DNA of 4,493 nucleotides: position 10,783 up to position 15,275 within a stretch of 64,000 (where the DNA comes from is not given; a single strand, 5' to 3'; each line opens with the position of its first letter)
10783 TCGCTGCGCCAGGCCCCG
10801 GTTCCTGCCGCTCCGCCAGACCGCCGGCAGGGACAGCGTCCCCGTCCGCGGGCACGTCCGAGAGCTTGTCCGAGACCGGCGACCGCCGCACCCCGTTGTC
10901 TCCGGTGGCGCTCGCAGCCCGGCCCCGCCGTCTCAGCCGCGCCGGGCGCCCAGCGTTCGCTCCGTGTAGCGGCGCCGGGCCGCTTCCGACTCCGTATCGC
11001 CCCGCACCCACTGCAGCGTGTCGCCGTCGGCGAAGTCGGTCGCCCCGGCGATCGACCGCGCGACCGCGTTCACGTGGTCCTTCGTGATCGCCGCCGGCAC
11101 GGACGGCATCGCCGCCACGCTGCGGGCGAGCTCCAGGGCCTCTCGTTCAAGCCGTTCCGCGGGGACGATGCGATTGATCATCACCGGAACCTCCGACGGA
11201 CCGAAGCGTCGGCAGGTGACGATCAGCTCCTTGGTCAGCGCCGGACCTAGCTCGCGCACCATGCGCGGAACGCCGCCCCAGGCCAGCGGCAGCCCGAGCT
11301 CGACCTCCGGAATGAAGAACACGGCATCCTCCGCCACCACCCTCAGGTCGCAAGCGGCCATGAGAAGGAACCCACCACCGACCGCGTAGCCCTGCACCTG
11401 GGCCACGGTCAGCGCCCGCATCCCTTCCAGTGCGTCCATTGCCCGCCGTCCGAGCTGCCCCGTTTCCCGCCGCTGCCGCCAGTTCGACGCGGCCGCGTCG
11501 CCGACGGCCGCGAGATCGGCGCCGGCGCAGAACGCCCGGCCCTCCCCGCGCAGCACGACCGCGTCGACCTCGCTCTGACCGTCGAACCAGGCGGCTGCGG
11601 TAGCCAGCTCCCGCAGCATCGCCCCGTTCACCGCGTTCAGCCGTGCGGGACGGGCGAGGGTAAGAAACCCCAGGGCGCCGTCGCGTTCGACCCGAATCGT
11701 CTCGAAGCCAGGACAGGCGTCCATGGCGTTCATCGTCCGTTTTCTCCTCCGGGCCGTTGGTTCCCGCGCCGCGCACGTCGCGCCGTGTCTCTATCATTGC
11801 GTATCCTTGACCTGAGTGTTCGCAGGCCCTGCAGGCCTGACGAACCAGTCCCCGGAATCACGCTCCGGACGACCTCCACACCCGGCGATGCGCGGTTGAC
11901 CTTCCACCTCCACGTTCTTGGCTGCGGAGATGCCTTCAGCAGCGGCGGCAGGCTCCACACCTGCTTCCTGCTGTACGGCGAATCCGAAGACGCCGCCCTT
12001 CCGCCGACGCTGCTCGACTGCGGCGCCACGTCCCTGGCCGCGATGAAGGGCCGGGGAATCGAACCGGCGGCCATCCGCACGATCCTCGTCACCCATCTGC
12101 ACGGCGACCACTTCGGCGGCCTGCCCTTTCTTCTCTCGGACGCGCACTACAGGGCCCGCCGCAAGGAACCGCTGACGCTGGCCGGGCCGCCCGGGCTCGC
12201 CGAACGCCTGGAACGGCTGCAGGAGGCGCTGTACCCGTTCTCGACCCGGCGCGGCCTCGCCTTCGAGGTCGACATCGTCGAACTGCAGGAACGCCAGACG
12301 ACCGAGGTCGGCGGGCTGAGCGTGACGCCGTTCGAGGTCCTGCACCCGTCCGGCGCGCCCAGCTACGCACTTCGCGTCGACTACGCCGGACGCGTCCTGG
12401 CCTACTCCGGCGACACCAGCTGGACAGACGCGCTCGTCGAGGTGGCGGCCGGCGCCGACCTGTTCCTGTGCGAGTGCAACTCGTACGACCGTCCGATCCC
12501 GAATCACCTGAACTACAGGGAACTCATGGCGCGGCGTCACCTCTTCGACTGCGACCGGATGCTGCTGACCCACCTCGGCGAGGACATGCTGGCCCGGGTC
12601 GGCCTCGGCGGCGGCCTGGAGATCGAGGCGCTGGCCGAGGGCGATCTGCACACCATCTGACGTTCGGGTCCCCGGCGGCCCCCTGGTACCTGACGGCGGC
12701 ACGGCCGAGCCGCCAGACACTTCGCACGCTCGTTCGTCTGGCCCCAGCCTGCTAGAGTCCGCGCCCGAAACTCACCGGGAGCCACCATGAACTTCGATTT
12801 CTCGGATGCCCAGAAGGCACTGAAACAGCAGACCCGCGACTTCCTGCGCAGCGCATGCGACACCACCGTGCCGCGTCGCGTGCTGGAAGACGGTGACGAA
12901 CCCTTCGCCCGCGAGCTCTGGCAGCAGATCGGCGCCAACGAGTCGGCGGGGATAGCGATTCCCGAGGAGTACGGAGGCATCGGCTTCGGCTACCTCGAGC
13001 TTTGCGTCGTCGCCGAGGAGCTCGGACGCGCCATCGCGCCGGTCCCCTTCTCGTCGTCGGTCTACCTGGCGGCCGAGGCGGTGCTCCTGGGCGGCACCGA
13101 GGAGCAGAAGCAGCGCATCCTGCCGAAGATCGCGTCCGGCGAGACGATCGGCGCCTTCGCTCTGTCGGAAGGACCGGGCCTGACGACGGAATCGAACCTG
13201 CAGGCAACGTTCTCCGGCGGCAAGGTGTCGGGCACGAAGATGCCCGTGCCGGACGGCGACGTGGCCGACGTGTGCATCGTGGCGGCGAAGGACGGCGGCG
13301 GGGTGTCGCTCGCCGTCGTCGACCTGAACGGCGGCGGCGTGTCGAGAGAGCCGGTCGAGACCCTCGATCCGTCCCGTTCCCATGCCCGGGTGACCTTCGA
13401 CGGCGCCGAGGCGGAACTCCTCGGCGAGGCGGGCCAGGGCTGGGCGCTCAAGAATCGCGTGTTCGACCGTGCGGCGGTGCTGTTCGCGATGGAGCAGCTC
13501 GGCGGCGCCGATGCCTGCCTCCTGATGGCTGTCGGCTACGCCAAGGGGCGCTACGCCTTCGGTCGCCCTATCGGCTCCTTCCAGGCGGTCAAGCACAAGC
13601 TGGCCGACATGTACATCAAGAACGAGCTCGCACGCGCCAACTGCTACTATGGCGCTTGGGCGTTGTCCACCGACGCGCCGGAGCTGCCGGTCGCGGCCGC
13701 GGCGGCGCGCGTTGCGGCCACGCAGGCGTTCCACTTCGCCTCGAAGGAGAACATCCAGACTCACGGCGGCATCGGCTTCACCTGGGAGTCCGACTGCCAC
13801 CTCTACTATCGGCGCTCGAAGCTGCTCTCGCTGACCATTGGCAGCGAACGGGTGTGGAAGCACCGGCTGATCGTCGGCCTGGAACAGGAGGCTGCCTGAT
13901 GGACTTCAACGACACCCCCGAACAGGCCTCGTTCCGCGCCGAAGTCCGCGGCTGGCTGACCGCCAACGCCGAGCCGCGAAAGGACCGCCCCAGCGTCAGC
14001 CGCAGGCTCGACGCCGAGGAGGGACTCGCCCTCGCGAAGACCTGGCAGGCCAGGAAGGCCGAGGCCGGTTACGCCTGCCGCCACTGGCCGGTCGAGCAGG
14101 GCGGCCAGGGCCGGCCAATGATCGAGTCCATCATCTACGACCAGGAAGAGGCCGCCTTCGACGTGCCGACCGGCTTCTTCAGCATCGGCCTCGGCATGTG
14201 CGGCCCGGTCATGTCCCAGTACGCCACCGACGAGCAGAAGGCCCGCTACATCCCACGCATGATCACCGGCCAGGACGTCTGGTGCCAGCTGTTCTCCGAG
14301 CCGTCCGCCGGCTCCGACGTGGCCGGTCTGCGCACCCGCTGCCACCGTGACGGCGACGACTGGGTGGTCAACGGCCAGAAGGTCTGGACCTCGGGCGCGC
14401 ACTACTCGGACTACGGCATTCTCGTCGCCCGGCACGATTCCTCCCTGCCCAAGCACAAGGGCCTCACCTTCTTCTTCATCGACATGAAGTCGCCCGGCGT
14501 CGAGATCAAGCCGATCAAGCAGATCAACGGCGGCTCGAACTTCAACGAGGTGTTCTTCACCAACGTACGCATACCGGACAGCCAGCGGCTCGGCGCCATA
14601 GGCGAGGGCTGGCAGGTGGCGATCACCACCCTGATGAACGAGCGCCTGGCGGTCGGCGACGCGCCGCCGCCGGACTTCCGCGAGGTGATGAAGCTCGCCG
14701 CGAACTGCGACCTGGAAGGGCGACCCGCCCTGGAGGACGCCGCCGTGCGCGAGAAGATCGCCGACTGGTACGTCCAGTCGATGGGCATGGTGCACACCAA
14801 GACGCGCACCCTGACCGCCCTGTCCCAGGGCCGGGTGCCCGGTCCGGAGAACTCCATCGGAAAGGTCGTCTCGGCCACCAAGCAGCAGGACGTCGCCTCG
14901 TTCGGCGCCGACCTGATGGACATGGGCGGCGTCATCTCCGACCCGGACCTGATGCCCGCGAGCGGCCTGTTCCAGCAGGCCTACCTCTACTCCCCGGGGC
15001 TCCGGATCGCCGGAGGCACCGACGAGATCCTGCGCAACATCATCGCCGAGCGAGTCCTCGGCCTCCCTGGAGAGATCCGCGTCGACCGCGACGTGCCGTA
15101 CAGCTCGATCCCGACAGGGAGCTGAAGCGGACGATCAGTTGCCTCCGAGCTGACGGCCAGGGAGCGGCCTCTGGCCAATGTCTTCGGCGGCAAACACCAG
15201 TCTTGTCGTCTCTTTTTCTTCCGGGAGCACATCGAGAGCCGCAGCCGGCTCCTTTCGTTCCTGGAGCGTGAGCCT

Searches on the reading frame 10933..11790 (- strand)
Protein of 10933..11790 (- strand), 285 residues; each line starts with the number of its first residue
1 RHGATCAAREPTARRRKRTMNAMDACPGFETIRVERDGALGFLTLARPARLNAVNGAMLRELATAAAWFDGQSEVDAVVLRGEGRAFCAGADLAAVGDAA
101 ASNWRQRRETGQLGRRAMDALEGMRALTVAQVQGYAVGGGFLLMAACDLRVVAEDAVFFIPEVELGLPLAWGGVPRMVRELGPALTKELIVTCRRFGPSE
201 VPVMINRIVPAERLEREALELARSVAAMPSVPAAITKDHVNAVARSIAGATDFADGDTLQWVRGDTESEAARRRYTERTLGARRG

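Call 83: search_protein_families(library=pfam, proteins=[window:10933-11790:-], max_evalue=0.0001)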
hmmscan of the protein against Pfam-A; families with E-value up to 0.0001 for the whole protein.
window:10933-11790:- (285 aa): 2 families
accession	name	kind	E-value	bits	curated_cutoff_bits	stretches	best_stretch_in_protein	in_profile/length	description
PF00378.25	ECH_1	-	3.4e-39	135.1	27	1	38-277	4-242/251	Enoyl-CoA hydratase/isomerase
PF16113.10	ECH_2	-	2.2e-24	87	27.2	1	41-200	2-161/335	Enoyl-CoA hydratase/isomerase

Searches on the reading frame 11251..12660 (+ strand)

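Call 52: search_protein_families(library=pfam, proteins=[window:11251-12660:+], max_evalue=0.00001)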
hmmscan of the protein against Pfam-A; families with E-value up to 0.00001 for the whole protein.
window:11251-12660:+ (469 aa): 3 families
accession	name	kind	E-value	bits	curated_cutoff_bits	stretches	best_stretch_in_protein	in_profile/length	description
PF12706.13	Lactamase_B_2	-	1.2e-20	74.4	27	1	254-441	4-199/200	Beta-lactamase superfamily domain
PF00753.33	Lactamase_B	-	3.9e-14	53.5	22.7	1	250-400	18-161/196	Metallo-beta-lactamase superfamily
PF23023.1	Anti-Pycsar_Apyc1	-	3.6e-07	30.4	50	1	254-454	33-233/250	Anti-Pycsar protein Apyc1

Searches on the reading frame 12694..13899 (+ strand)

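Call 52: search_protein_families(library=pfam, proteins=[window:12694-13899:+], max_evalue=0.00001)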
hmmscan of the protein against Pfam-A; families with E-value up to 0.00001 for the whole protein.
window:12694-13899:+ (401 aa): 2 families
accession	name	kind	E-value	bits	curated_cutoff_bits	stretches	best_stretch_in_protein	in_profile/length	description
PF00441.29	Acyl-CoA_dh_1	-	1.7e-27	96.9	22.4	1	247-387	1-140/150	Acyl-CoA dehydrogenase, C-terminal domain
PF02771.21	Acyl-CoA_dh_N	-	6.3e-26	91.4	22.9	1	37-150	1-113/113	Acyl-CoA dehydrogenase, N-terminal domain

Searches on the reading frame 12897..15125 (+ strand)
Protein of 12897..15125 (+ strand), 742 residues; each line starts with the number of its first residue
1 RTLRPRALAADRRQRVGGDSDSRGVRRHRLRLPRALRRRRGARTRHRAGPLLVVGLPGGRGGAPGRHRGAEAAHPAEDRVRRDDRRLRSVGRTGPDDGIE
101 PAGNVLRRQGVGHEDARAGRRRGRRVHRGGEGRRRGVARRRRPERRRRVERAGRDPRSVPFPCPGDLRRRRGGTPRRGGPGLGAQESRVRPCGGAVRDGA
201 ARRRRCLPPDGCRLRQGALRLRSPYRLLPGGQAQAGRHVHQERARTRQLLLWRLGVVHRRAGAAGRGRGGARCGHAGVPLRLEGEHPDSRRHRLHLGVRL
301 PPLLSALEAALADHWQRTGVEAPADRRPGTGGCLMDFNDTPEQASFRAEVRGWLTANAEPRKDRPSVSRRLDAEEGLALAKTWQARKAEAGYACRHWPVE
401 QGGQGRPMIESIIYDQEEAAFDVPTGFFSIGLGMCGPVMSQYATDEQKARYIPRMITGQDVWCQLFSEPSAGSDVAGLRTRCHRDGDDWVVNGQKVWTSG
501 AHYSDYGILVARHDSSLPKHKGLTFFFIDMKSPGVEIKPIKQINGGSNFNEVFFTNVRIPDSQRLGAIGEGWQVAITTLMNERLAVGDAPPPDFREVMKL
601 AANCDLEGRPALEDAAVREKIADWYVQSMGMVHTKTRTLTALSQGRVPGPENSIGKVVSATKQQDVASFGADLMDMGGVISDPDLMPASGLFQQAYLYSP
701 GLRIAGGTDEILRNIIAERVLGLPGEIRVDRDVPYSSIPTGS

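Call 83: search_protein_families(library=pfam, proteins=[window:12897-15125:+], max_evalue=0.0001)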
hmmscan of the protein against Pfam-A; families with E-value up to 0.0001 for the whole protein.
window:12897-15125:+ (742 aa): 3 families
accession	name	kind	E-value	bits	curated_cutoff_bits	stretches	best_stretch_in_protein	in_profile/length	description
PF02770.24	Acyl-CoA_dh_M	-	7e-20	71.5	33.3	1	463-557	1-97/97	Acyl-CoA dehydrogenase, middle domain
PF00441.29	Acyl-CoA_dh_1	-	2.1e-17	64.1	22.4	1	569-721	1-150/150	Acyl-CoA dehydrogenase, C-terminal domain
PF02771.21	Acyl-CoA_dh_N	-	7e-14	52.6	22.9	1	340-459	1-113/113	Acyl-CoA dehydrogenase, N-terminal domain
